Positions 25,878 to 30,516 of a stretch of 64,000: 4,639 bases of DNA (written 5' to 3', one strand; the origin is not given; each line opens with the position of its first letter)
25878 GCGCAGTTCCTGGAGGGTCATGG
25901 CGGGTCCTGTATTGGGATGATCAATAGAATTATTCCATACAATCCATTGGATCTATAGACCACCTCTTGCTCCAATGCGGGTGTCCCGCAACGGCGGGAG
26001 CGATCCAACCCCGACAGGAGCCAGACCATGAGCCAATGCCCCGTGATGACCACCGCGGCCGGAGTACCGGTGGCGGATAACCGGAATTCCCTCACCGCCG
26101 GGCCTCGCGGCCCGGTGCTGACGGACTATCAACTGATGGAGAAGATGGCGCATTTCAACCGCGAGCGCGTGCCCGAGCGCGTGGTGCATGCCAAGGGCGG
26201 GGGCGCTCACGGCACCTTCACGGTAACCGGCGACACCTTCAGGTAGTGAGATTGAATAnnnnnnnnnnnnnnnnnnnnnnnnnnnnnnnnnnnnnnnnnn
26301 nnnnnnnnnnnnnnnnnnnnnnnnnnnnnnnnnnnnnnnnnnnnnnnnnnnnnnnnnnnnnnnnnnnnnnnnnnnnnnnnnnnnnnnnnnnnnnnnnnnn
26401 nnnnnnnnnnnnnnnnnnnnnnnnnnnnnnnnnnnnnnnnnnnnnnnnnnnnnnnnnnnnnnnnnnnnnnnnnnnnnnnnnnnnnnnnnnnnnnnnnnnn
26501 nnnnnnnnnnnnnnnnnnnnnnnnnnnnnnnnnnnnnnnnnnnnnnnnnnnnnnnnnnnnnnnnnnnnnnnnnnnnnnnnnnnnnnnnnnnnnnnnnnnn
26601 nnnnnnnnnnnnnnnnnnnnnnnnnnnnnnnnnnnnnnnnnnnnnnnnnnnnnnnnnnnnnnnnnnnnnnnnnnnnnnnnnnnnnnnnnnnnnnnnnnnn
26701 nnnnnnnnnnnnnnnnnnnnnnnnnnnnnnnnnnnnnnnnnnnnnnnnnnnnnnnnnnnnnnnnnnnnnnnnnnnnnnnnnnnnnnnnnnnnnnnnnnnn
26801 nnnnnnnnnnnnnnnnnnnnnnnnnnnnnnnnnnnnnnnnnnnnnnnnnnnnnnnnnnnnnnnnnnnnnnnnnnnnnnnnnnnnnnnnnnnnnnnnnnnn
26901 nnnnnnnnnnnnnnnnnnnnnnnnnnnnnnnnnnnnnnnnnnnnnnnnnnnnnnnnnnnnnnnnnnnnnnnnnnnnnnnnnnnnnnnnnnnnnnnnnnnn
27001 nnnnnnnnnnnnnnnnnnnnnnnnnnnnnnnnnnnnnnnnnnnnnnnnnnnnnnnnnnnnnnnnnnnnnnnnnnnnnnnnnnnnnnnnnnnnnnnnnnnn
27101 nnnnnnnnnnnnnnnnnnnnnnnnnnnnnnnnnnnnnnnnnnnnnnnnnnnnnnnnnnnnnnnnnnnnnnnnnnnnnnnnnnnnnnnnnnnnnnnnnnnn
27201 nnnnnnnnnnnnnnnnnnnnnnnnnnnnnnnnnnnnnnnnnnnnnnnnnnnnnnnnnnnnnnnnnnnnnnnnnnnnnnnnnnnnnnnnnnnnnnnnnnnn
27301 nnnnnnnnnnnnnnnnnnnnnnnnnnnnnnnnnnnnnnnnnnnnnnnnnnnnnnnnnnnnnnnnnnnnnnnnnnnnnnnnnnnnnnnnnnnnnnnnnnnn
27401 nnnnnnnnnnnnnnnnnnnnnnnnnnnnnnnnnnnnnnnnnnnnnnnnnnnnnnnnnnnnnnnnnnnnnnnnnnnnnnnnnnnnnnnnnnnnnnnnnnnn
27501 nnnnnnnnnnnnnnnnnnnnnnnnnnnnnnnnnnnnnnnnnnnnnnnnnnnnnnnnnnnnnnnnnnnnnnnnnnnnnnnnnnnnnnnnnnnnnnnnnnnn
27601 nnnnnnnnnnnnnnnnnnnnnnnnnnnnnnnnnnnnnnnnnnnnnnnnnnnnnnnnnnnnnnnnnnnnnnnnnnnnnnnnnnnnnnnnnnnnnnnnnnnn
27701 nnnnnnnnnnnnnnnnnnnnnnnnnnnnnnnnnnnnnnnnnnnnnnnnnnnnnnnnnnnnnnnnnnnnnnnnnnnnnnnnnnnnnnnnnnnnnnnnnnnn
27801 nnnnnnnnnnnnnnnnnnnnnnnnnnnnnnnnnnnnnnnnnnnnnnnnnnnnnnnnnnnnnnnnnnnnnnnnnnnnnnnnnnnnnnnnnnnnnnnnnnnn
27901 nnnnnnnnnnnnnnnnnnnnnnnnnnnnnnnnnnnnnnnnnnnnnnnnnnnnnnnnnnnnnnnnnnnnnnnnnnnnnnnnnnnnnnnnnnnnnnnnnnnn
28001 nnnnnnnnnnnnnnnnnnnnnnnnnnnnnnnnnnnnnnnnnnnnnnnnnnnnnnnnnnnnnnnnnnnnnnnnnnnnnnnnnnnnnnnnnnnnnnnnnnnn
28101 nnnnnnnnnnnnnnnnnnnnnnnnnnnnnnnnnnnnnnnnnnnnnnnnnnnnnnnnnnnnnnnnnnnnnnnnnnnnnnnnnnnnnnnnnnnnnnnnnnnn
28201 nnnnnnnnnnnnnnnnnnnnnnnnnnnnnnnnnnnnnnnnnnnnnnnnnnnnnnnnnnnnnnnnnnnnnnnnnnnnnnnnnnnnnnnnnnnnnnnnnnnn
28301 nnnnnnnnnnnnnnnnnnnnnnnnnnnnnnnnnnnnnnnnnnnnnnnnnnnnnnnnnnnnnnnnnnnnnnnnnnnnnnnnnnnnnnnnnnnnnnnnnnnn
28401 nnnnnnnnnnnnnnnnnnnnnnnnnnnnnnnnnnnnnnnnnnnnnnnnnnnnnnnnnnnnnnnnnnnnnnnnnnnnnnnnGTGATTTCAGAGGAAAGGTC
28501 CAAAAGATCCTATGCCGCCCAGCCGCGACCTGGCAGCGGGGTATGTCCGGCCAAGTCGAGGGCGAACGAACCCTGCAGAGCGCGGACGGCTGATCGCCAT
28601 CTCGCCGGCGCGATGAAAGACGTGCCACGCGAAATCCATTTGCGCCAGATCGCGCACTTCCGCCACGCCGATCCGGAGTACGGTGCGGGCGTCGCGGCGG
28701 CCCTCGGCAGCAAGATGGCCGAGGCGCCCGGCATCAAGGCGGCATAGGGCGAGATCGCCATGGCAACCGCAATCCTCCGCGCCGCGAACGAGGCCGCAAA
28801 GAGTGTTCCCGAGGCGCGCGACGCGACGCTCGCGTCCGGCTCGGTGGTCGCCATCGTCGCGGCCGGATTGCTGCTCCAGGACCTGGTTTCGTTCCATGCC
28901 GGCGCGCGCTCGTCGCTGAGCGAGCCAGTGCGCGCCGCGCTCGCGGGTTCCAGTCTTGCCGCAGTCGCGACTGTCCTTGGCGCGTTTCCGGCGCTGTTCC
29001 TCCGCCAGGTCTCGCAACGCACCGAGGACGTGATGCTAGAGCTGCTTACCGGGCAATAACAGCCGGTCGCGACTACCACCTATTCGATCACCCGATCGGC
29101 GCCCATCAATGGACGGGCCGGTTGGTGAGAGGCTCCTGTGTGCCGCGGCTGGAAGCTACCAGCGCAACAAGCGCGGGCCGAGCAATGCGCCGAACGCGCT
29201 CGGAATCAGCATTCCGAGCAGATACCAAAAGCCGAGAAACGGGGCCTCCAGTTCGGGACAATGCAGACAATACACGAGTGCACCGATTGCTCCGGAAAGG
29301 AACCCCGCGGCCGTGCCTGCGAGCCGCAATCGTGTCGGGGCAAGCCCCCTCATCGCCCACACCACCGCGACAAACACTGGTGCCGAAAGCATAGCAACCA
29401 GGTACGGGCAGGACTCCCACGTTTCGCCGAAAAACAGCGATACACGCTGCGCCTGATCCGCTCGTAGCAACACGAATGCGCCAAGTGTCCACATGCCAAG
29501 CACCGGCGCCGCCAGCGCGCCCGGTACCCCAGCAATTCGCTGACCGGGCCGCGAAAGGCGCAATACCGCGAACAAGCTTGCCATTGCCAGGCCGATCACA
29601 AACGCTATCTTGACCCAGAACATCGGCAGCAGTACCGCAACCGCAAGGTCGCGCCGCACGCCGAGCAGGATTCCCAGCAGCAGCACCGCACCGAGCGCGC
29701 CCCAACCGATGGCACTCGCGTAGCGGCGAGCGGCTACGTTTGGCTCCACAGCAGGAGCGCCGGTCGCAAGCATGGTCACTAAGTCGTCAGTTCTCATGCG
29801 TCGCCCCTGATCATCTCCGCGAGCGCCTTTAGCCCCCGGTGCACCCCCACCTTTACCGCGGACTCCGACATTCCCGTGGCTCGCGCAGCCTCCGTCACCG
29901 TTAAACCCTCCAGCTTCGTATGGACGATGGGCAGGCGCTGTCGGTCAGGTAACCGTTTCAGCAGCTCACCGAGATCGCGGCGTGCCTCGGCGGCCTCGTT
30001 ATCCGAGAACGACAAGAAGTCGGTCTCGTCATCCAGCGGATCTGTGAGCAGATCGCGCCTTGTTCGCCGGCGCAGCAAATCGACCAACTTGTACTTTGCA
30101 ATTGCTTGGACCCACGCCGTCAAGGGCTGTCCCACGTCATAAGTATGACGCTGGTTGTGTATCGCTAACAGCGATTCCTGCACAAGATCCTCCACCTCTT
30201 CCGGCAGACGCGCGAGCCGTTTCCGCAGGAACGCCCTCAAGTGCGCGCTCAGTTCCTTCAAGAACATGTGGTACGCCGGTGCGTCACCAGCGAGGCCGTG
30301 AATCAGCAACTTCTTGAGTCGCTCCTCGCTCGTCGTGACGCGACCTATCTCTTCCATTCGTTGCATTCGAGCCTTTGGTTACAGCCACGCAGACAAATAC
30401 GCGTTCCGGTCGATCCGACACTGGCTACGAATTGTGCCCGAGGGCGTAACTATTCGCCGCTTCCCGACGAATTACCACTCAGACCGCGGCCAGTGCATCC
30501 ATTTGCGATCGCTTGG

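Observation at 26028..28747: katG sits inside the remains of a monofunctional catalase gene and inherits its OxyR-side promoter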

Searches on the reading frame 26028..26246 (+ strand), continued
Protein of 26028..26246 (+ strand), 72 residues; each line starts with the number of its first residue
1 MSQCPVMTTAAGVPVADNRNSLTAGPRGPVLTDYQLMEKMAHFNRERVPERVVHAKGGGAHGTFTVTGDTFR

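Call 63: find_encoding_contigs(protein=P0108, flank=5000, max_places=2)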
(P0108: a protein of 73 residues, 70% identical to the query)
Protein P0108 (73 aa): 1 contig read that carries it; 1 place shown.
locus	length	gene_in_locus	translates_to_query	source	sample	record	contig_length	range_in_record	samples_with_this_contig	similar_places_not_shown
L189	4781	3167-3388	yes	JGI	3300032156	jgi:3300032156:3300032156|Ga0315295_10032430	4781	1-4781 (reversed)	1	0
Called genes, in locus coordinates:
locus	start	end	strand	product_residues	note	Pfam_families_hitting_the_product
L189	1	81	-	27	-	?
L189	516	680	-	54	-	-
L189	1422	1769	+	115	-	PF00216:Bac_DNA_binding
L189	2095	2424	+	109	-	-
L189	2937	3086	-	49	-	-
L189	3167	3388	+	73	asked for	PF00199:Catalase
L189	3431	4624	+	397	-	PF00199:Catalase, PF06628:Catalase-rel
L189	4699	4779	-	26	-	?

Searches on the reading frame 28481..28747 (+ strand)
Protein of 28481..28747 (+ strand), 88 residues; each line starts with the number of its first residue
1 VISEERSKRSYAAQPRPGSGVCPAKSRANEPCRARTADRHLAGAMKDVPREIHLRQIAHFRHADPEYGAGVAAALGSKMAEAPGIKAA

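Call 4: search_protein_families(library=pfam, proteins=[window:28481-28747:+], max_evalue=0.1)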
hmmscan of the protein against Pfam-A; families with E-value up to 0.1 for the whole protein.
window:28481-28747:+ (88 aa): 2 families
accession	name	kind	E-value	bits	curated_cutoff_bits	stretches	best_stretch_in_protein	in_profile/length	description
PF06628.17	Catalase-rel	-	2.5e-09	37.6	30.1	1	41-75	30-65/65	Catalase-related immune-responsive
PF09227.15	Bubble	-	0.019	15.7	23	1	18-44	4-30/64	Bubble protein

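Call 6: search_solved_structures(query=window:28481-28744:+, max_evalue=1, show_alignments=3)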
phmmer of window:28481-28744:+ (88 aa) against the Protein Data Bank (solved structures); distinct sequences matched with E-value up to 1: 18.
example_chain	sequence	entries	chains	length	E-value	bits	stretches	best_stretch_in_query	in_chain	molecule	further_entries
4e37_A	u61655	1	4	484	5.2e-05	26.9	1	40-80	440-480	Catalase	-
2isa_A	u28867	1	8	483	0.00068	23.4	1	42-81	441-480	Catalase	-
6pt7_A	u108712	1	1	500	0.038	17.8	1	40-87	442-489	Catalase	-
3nwl_A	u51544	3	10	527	0.073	16.9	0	29-82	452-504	Catalase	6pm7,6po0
3j7b_A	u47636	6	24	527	0.074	16.9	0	29-82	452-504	Catalase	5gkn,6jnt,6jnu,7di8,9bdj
1tgu_A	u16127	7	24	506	0.079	16.8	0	29-81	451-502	Catalase | PROTEIN (CATALASE)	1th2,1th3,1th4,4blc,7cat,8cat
1e93_A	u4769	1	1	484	0.18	15.6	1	40-75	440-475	CATALASE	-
1h6n_A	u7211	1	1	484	0.18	15.6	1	40-75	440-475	CATALASE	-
1h7k_A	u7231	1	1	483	0.18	15.6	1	40-75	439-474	CATALASE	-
1m85_A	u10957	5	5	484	0.18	15.6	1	40-75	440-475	catalase | CATALASE COMPOUND II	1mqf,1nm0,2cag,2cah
3hb6_A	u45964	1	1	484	0.18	15.6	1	40-75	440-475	Catalase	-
3re8_A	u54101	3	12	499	0.19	15.6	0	29-75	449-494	Catalase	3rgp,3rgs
1f4j_A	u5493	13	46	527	0.28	15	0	29-83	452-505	CATALASE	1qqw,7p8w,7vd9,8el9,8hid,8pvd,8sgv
6trm_A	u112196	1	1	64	0.43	14.5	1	19-45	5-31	Pc21g12970 protein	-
1qwl_A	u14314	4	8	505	0.49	14.3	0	49-76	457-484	KatA catalase | Catalase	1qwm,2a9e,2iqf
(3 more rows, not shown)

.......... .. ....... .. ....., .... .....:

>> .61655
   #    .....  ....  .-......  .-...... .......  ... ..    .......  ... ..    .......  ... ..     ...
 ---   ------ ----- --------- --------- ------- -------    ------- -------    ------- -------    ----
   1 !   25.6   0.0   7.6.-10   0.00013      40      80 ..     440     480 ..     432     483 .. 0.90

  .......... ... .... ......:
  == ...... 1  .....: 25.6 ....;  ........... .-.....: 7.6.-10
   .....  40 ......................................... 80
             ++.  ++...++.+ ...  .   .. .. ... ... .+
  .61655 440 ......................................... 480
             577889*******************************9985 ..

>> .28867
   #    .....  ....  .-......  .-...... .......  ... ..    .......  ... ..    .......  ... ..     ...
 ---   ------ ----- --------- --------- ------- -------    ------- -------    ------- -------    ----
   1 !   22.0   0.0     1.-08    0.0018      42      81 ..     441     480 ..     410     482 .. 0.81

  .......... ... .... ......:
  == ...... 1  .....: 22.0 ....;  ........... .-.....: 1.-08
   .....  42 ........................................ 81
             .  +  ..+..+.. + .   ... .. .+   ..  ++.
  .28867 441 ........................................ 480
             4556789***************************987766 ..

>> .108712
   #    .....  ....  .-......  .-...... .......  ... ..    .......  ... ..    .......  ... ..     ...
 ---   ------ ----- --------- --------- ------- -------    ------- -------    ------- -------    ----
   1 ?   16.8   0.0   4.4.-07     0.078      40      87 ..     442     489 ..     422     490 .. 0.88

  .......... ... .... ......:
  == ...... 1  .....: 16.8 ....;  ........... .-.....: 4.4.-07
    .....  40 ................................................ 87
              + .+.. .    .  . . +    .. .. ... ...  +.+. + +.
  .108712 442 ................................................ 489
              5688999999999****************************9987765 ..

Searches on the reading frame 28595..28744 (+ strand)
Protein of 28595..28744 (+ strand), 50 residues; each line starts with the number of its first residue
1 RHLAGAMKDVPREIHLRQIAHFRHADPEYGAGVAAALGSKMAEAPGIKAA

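Call 51: find_homologous_proteins(query=window:28595-28744:+, max_evalue=0.001)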
Query window:28595-28744:+ (50 aa): 1 proteins with E <= 0.001 among 1 candidates.
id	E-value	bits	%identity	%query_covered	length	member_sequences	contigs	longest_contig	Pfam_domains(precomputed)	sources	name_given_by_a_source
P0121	1.0e-20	89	100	88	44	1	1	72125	PF06628.18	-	-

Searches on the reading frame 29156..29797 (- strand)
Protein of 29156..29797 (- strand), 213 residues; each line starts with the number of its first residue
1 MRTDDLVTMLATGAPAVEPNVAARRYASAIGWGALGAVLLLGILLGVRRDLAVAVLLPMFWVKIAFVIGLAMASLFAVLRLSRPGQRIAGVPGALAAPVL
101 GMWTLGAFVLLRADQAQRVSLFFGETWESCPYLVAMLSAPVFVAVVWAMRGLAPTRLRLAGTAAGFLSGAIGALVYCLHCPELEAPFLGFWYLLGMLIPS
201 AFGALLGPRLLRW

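Call 42: search_protein_families(library=ncbifam, proteins=[window:29156-29797:-], max_evalue=0.00001)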
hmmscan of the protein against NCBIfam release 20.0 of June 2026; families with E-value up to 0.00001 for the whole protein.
window:29156-29797:- (213 aa): 1 family
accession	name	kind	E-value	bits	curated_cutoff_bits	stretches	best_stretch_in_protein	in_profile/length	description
NF042994.1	AntiSigF_NrsF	equivalog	2.2e-41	141.7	300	1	1-213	1-214/214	anti-sigma-F factor NrsF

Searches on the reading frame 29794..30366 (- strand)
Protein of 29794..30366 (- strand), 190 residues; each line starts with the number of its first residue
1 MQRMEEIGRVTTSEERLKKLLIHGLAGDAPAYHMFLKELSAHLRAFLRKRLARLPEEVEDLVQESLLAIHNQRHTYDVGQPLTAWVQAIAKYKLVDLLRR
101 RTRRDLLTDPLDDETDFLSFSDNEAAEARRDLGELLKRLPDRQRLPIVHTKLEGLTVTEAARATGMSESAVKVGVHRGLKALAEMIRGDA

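Call 42: search_protein_families(library=ncbifam, proteins=[window:29794-30366:-], max_evalue=0.00001)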
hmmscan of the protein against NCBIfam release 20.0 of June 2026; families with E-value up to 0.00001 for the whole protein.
window:29794-30366:- (190 aa): 61 families (the best 25 are shown)
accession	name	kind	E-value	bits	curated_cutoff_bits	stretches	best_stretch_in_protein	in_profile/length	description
NF009188.0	PRK12536.1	subfamily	3.2e-91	304.4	250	1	1-188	1-188/190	RNA polymerase sigma factor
NF009191.0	PRK12539.1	subfamily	1.8e-62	210.1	171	1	11-188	2-181/185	sigma-70 family RNA polymerase sigma factor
NF009165.0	PRK12512.1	equivalog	1.9e-45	154.7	198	1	12-187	4-180/184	RNA polymerase sigma factor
NF007230.0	PRK09648.1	subfamily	5e-21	75.3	209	1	10-186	6-189/195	RNA polymerase sigma factor ShbA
TIGR02937.1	sigma70-ECF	superfamily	2.2e-20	73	42.9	1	31-185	2-164/165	sigma-70 family RNA polymerase sigma factor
TIGR02959.1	SigZ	equivalog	4.4e-20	72.2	168.65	1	38-187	3-149/170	RNA polymerase sigma factor SigZ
NF007215.0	PRK09637.1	equivalog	5.7e-20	72.1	212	1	37-186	8-154/181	RNA polymerase sigma factor SigZ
TIGR02983.1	SigE-fam_strep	subfamily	3.9e-19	69.1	141.55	1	32-186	8-158/162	SigE family RNA polymerase sigma factor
NF007225.0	PRK09643.1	equivalog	9.6e-19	67.9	190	1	13-187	10-183/204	RNA polymerase sigma factor SigM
TIGR02989.1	Sig-70_gvs1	subfamily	3.3e-16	59.6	124.55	1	34-183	5-155/158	RNA polymerase sigma-70 factor, Rhodopirellula/Verrucomicrobium family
NF058625.1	sigma_PG0214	equivalog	7e-15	55.1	130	1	49-185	22-160/170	GFO_1088 family ECF-type sigma factor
TIGR02985.1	Sig70_bacteroi1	subfamily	9.9e-15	55.1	126.4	1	31-184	2-160/162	RNA polymerase sigma-70 factor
NF004113.0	PRK05602.1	equivalog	2.7e-14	53.3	208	1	19-187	34-202/211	RNA polymerase sigma factor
NF009166.1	PRK12513.1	equivalog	4e-14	52.8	206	1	16-182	8-182/193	RNA polymerase sigma factor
NF007216.0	PRK09638.1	equivalog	2.7e-13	50.1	194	1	18-184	6-172/180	RNA polymerase sigma factor SigY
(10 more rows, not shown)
